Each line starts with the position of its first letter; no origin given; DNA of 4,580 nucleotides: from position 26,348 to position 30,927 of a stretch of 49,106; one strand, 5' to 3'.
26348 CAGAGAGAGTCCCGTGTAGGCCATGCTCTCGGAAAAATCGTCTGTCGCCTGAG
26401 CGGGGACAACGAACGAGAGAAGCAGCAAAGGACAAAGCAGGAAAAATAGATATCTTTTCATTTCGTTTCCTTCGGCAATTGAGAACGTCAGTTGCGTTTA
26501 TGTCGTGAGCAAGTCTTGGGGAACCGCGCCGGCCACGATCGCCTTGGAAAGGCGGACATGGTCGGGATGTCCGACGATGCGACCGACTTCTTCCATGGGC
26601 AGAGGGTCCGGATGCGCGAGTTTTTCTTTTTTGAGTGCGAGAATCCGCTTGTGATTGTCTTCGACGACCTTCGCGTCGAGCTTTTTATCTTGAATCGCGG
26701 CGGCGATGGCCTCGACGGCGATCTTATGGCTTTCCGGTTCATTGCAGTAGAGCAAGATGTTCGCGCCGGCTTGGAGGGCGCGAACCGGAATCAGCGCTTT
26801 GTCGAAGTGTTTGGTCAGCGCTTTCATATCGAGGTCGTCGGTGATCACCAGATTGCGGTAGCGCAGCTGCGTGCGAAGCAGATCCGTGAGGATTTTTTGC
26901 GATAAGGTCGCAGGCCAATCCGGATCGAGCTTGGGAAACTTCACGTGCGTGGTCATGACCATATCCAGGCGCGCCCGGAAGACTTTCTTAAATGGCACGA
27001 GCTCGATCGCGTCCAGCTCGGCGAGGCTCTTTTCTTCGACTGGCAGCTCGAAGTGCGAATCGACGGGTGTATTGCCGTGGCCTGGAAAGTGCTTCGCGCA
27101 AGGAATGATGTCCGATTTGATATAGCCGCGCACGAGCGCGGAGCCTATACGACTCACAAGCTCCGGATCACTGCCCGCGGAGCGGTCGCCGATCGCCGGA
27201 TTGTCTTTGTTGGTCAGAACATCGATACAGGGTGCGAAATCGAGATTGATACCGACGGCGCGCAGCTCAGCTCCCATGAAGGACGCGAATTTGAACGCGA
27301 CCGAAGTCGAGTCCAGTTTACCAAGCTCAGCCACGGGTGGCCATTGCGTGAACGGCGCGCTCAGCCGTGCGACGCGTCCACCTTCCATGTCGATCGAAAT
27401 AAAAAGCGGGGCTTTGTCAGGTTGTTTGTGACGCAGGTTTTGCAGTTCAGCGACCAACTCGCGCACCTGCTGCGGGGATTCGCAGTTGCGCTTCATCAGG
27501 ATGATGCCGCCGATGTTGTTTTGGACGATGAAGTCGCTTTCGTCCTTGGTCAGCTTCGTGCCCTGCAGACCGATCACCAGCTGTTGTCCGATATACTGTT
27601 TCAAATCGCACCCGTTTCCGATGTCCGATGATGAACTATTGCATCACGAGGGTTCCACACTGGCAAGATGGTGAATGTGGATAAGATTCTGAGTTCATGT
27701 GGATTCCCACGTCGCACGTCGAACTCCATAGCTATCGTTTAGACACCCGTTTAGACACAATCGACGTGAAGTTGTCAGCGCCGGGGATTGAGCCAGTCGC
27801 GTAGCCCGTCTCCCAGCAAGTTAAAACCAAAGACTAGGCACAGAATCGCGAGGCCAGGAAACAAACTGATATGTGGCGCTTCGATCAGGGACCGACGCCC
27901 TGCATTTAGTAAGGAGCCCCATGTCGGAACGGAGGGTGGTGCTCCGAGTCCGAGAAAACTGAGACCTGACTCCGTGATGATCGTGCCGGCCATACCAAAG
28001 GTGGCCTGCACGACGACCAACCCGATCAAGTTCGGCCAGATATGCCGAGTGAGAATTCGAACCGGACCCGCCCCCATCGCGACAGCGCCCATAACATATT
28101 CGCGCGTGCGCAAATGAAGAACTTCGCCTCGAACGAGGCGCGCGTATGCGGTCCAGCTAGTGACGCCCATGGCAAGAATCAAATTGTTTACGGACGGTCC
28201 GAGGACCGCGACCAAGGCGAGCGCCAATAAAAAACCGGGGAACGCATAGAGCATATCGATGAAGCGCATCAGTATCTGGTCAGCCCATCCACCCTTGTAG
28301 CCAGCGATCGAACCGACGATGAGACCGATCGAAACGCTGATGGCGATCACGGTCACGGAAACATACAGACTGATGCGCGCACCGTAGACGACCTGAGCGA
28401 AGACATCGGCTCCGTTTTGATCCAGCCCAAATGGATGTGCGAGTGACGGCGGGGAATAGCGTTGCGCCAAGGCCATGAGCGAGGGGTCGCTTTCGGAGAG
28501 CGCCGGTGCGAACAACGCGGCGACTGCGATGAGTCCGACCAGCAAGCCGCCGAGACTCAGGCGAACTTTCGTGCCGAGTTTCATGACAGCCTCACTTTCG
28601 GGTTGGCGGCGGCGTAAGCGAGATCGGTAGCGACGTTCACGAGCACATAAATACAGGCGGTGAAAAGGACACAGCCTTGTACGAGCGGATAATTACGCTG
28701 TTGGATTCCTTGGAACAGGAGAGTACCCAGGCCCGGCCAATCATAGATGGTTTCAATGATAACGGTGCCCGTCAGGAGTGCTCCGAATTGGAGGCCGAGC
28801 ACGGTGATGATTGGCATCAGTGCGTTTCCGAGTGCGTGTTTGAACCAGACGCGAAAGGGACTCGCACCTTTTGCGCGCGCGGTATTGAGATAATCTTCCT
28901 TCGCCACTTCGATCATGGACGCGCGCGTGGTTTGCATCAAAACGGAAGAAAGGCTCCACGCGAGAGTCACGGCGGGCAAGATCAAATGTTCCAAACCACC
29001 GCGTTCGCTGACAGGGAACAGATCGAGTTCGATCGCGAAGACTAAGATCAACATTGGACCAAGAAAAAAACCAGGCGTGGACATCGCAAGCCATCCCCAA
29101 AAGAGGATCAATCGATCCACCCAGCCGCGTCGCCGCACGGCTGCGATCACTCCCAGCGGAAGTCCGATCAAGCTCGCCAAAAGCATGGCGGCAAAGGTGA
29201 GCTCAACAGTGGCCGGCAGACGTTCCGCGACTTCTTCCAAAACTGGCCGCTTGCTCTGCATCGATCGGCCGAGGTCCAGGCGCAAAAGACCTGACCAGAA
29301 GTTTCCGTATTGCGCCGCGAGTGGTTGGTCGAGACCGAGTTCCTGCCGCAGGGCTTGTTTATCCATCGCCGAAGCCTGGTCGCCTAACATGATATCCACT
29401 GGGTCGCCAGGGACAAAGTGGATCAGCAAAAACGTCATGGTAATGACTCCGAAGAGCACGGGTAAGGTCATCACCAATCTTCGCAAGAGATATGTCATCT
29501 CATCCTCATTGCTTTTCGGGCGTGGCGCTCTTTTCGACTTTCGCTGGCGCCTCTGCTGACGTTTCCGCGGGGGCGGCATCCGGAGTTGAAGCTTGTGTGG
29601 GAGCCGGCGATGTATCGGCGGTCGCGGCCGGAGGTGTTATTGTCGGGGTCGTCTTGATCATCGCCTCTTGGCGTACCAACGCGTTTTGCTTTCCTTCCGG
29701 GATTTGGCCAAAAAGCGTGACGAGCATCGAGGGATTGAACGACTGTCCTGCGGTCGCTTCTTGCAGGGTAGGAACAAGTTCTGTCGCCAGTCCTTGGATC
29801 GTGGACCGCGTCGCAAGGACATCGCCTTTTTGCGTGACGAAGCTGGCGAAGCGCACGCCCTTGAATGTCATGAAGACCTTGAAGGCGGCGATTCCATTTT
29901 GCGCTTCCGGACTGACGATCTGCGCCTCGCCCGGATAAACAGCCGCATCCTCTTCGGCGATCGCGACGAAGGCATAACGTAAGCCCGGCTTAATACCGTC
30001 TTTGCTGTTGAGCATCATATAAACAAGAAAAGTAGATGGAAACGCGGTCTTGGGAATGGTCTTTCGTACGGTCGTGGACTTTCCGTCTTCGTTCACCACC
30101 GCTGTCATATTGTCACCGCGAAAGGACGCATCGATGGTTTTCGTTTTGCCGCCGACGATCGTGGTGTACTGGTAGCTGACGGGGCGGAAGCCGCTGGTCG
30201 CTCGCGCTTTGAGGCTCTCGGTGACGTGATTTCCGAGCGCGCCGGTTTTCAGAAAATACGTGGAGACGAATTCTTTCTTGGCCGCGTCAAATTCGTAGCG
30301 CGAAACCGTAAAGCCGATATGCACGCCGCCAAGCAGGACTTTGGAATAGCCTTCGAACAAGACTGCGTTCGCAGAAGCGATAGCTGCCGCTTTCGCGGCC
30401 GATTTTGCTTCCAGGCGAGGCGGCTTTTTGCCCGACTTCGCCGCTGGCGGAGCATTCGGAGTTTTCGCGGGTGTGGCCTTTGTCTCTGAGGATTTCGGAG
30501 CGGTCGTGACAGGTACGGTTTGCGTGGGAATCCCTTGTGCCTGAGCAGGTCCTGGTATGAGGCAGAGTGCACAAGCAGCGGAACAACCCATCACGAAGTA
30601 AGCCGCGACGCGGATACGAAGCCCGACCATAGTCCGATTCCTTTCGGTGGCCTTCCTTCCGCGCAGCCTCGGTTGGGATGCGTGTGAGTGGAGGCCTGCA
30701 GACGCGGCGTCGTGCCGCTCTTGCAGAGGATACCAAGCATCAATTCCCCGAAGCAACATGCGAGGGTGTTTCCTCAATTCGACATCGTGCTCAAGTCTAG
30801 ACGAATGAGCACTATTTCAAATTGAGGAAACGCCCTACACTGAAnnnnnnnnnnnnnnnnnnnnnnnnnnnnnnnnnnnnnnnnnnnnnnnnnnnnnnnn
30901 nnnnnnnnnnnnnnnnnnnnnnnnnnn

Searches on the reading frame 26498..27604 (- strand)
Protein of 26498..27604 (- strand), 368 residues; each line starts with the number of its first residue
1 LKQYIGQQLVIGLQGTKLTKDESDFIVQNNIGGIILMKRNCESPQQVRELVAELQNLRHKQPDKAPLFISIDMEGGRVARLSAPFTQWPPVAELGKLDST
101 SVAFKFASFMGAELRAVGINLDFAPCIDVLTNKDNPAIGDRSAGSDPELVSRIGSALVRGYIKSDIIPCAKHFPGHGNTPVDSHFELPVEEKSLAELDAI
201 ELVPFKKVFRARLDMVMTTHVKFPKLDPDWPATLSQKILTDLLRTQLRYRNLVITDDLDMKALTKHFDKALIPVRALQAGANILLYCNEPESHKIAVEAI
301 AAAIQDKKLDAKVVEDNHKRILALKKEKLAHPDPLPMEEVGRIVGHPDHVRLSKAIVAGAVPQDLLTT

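Call 15: search_protein_families(library=pfam, proteins=[window:26498-27604:-], max_evalue=0.001)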
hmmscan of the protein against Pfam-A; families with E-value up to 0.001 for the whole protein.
window:26498-27604:- (368 aa): 1 family
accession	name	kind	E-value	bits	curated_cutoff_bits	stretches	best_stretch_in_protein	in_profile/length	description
PF00933.27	Glyco_hydro_3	-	5e-78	263.1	27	1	12-323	13-315/316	Glycosyl hydrolase family 3 N terminal domain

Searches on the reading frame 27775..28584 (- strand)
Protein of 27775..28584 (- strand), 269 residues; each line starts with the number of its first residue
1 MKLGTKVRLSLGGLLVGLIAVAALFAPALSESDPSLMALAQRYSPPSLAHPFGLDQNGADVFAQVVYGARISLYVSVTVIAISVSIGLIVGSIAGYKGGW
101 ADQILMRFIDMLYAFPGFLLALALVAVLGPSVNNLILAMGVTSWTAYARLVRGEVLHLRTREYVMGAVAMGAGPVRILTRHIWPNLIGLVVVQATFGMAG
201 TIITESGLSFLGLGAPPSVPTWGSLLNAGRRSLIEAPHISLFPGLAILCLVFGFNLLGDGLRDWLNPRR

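Call 15: search_protein_families(library=pfam, proteins=[window:27775-28584:-], max_evalue=0.001)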
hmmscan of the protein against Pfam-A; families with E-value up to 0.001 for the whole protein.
window:27775-28584:- (269 aa): 1 family
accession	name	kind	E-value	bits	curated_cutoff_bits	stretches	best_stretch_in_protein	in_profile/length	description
PF00528.27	BPD_transp_1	-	1.7e-31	109.8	26.4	1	87-268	1-181/184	Binding-protein-dependent transport system inner membrane component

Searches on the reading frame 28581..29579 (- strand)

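Call 15: search_protein_families(library=pfam, proteins=[window:28581-29579:-], max_evalue=0.001)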
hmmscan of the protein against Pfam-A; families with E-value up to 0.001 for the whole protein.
window:28581-29579:- (332 aa): 2 families
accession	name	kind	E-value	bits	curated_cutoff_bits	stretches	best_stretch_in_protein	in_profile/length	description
PF00528.27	BPD_transp_1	-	1.5e-42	145.8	26.4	1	139-330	1-183/184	Binding-protein-dependent transport system inner membrane component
PF19300.4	BPD_transp_1_N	-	8.1e-14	52.2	23.8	1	29-128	3-114/114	Binding-prot-dependent transport system membrane comp, N-term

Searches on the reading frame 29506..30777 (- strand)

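Call 3: search_protein_families(library=pfam, proteins=[window:29506-30777:-], max_evalue=0.1)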
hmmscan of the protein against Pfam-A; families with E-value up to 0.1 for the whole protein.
window:29506-30777:- (423 aa): 1 family
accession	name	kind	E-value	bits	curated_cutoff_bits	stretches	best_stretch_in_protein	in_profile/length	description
PF11306.15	DUF3108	-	0.0072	16.6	26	1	194-254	56-119/209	Protein of unknown function (DUF3108)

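Call 16: search_protein_families(library=ncbifam, proteins=[window:29506-30777:-], max_evalue=0.1)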
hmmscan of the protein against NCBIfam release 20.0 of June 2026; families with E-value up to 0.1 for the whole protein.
window:29506-30777:- (423 aa): 0 families
